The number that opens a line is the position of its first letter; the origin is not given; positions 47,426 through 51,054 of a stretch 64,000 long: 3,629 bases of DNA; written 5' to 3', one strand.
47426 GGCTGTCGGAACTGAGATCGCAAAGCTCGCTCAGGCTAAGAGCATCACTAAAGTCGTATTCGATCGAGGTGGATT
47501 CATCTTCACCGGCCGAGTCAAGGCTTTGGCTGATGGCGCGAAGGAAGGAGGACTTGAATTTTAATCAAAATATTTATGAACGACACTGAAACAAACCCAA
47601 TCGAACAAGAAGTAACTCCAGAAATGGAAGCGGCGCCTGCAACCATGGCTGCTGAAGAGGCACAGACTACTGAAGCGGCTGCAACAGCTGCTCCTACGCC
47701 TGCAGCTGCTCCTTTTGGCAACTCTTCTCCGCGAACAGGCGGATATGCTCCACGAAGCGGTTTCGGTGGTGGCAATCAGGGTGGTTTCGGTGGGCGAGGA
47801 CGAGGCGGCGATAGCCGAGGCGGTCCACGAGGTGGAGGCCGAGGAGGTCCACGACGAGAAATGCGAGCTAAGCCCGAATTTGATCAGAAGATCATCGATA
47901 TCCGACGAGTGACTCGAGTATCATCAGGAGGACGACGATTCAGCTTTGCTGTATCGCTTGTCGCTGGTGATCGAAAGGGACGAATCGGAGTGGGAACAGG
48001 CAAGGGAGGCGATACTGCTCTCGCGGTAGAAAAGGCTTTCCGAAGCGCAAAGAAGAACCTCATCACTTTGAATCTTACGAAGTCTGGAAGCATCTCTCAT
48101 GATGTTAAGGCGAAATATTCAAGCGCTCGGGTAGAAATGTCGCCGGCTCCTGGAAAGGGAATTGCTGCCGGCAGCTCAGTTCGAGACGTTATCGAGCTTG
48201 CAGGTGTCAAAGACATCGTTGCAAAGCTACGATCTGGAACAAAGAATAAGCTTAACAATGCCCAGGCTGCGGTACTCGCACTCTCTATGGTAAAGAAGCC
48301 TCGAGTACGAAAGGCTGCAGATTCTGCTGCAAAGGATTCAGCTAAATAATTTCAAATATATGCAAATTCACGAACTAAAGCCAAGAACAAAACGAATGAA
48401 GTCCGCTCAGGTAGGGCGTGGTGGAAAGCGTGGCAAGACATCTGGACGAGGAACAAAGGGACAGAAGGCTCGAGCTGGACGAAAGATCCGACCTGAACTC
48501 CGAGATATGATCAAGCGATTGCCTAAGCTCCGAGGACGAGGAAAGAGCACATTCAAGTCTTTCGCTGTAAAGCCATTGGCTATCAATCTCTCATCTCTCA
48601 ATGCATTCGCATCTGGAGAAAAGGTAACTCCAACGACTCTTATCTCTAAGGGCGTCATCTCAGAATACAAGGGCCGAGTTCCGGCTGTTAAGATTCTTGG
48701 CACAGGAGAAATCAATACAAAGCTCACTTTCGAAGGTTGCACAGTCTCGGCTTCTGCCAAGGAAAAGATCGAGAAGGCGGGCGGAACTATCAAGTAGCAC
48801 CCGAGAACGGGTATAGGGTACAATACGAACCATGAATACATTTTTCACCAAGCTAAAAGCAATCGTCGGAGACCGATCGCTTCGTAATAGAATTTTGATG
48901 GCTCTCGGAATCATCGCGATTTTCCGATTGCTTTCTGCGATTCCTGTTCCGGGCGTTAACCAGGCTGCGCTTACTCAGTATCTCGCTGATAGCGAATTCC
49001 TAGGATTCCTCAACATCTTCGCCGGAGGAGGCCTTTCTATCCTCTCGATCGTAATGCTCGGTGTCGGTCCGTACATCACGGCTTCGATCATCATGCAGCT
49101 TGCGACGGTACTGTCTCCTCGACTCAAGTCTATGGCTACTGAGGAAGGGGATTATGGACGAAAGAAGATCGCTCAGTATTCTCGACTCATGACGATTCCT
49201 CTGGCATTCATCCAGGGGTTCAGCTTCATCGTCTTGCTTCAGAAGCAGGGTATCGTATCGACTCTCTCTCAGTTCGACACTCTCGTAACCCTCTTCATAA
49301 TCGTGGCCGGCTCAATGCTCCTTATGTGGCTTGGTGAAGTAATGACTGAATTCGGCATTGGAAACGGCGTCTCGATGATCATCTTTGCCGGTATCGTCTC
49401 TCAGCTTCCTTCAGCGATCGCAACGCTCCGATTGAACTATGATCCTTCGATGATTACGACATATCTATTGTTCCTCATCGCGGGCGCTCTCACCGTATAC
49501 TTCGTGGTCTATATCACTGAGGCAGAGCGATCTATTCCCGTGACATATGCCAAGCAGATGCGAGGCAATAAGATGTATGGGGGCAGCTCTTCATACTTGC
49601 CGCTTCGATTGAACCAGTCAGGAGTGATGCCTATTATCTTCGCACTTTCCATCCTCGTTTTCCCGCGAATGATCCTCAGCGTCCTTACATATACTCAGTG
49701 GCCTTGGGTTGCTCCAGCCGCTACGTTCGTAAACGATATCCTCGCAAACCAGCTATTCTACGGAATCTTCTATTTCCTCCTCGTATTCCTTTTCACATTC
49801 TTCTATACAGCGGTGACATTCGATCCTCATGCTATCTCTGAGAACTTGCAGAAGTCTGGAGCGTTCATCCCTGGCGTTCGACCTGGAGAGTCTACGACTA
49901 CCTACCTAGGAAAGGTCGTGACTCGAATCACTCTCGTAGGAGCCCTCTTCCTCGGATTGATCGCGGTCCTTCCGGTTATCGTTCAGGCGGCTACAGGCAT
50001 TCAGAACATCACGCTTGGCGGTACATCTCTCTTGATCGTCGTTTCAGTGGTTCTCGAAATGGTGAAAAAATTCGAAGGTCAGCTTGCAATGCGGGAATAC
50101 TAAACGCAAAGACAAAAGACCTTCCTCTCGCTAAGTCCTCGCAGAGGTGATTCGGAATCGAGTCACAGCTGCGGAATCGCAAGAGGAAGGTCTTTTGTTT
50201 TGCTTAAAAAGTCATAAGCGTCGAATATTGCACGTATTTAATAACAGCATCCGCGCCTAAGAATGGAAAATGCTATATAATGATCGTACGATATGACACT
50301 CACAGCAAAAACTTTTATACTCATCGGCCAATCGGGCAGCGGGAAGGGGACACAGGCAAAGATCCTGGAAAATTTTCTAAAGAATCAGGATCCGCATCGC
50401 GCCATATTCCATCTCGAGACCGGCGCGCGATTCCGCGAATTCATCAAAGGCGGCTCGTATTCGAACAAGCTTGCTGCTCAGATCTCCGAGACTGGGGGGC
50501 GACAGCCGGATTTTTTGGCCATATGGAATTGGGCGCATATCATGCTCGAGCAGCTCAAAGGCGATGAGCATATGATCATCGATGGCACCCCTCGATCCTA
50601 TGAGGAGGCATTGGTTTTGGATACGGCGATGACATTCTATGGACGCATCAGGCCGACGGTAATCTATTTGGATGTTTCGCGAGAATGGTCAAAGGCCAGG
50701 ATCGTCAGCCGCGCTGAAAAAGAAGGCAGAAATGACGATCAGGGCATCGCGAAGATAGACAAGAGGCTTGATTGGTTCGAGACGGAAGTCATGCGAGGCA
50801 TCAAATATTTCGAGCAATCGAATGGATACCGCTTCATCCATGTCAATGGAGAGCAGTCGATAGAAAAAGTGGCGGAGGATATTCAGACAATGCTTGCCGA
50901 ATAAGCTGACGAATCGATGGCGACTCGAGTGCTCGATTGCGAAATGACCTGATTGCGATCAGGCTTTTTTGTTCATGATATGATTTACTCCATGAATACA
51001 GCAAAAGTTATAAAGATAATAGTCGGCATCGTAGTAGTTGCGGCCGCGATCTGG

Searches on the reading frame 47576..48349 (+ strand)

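Call 16: search_protein_families(library=pfam, proteins=[window:47576-48349:+], max_evalue=0.01)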
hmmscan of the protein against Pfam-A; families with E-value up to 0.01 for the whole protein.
window:47576-48349:+ (257 aa): 2 families
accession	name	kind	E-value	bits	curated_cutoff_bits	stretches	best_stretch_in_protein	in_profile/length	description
PF00333.26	Ribosomal_S5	-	2.6e-20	72.6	27.1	1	102-164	1-63/65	Ribosomal protein S5, N-terminal domain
PF03719.21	Ribosomal_S5_C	-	1.8e-16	59.8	21.5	1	179-243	1-65/71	Ribosomal protein S5, C-terminal domain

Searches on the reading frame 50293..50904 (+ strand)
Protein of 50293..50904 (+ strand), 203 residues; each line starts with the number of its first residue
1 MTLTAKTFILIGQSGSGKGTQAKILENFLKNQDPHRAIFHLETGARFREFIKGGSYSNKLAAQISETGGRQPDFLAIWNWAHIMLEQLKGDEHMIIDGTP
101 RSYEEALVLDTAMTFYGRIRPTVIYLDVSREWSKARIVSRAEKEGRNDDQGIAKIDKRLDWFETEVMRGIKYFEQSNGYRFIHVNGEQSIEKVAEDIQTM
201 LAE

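Call 16: search_protein_families(library=pfam, proteins=[window:50293-50904:+], max_evalue=0.01)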
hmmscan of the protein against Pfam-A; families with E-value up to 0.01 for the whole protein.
window:50293-50904:+ (203 aa): 6 families
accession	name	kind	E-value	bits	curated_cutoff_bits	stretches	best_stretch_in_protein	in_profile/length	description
PF00406.28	ADK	-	2.7e-16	60.5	26.8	1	10-176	1-149/151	Adenylate kinase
PF13207.12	AAA_17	-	9.6e-11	42.6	27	1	12-150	2-131/136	AAA domain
PF13671.12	AAA_33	-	6e-05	23.8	27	1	8-163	2-141/143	AAA domain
PF06414.18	Zeta_toxin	-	0.00014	21.8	22.3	1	7-147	18-153/199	Zeta toxin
PF02223.23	Thymidylate_kin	-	0.00048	20.3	27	0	14-197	5-185/185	Thymidylate kinase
PF13238.12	AAA_18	-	0.0011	19.8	29.4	1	9-147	2-118/128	AAA domain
